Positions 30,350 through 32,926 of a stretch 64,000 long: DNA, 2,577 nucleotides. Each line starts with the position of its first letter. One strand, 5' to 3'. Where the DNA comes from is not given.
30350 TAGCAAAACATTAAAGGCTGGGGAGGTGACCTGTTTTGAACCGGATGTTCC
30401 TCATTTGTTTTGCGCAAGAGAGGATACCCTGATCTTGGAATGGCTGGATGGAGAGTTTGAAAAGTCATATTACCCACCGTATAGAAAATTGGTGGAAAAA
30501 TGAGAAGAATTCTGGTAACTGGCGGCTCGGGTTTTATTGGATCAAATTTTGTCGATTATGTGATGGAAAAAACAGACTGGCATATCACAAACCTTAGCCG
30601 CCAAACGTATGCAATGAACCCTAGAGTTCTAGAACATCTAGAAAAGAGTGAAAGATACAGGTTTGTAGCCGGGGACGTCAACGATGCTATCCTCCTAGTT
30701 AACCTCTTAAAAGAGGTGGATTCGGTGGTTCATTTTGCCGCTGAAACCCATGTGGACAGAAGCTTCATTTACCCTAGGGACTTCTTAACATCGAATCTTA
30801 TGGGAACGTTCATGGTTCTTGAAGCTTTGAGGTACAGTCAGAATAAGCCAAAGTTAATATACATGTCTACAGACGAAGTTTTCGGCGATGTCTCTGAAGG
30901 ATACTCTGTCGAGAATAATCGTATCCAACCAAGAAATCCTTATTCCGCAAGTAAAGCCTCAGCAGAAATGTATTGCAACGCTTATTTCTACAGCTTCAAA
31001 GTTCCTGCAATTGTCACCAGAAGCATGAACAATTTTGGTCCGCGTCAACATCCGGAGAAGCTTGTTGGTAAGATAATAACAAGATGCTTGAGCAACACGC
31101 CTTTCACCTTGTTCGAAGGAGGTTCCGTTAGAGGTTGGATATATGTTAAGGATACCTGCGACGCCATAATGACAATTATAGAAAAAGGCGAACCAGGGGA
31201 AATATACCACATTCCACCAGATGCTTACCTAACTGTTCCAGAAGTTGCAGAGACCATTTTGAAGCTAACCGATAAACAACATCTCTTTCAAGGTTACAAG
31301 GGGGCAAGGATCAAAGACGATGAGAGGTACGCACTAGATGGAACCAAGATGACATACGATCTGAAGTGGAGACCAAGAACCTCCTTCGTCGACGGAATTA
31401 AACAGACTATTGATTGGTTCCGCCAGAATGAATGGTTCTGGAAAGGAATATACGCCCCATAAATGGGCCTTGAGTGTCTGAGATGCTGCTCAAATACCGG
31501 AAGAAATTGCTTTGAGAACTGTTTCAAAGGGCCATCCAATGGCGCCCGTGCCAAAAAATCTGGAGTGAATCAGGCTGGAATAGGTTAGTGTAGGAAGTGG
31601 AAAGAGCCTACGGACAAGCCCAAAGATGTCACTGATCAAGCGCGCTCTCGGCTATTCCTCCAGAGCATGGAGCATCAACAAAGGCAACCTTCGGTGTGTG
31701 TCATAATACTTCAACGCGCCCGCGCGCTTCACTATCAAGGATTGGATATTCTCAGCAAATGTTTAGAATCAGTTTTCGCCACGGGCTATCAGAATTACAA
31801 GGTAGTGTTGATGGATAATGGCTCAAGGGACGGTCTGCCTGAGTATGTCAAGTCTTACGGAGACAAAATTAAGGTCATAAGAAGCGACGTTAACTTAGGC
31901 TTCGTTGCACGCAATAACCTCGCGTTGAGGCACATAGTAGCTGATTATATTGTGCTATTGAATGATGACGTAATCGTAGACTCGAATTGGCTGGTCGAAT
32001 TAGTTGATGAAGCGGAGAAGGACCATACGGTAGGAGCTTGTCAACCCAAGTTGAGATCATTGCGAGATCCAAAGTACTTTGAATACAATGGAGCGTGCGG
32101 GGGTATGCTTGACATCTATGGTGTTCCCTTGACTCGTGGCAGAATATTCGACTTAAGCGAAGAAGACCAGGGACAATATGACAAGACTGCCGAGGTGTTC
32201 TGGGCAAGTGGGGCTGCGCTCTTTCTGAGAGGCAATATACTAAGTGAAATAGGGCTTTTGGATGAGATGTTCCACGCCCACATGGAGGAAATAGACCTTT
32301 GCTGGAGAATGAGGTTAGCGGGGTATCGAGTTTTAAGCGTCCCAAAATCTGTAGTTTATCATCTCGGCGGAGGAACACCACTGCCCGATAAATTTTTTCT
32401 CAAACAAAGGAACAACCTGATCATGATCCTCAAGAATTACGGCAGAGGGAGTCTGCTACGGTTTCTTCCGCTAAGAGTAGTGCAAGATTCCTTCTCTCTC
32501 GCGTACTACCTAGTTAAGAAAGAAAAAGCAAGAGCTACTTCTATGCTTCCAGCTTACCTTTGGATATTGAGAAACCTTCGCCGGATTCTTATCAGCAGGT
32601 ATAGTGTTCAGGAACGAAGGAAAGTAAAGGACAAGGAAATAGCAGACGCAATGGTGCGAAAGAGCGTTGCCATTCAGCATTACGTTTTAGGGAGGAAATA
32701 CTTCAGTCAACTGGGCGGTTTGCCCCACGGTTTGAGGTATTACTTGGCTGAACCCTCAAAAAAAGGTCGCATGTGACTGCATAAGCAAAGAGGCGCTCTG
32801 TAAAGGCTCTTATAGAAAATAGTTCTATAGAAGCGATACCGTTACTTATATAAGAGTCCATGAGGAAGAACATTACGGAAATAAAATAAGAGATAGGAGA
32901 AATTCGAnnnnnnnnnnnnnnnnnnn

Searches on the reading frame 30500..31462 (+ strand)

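Call 80: search_protein_families(library=pfam, proteins=[window:30500-31462:+], max_evalue=0.00001)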
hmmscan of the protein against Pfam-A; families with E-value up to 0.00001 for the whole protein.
window:30500-31462:+ (320 aa): 7 families
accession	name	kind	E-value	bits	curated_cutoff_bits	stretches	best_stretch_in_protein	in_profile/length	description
PF16363.11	GDP_Man_Dehyd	-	1.9e-61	208.8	27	1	5-303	1-332/332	GDP-mannose 4,6 dehydratase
PF01370.27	Epimerase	-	1.2e-54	185.7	20.9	1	4-238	1-239/240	NAD dependent epimerase/dehydratase family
PF01073.25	3Beta_HSD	-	7.4e-19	68.3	22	1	5-223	1-225/280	3-beta hydroxysteroid dehydrogenase/isomerase family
PF02719.21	Polysacc_synt_2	-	2.8e-16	60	20.2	1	4-260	1-250/293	Polysaccharide biosynthesis protein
PF04321.23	RmlD_sub_bind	-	2e-14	53.8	27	1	3-261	2-235/287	RmlD substrate binding domain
PF07993.18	NAD_binding_4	-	2.8e-12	46.8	20.1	1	6-186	1-210/258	Male sterility protein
PF05368.20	NmrA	-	1.1e-06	28.9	27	0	3-81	4-78/298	NmrA-like family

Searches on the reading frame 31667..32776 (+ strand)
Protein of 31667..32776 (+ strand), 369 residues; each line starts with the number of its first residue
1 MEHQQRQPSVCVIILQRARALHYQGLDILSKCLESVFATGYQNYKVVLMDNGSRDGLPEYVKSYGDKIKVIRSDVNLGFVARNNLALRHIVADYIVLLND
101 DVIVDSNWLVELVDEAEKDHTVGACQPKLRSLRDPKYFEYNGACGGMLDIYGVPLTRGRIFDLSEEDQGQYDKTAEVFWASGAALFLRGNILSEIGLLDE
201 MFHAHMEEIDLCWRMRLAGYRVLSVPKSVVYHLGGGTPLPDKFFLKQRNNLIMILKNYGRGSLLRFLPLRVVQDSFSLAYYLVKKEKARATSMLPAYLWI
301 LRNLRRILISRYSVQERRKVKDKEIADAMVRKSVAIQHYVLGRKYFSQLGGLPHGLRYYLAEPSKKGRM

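Call 80: search_protein_families(library=pfam, proteins=[window:31667-32776:+], max_evalue=0.00001)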
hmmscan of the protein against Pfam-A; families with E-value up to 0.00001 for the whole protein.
window:31667-32776:+ (369 aa): 3 families
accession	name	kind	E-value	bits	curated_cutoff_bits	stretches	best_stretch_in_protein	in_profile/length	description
PF00535.33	Glycos_transf_2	-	4.6e-22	79.2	23.3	1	24-127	8-114/168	Glycosyl transferase family 2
PF13641.12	Glyco_tranf_2_3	-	4.7e-16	59.9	27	1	23-237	10-213/230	Glycosyltransferase like family 2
PF13632.12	Glyco_trans_2_3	-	1.7e-06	28.5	27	0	94-249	1-137/198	Glycosyl transferase family group 2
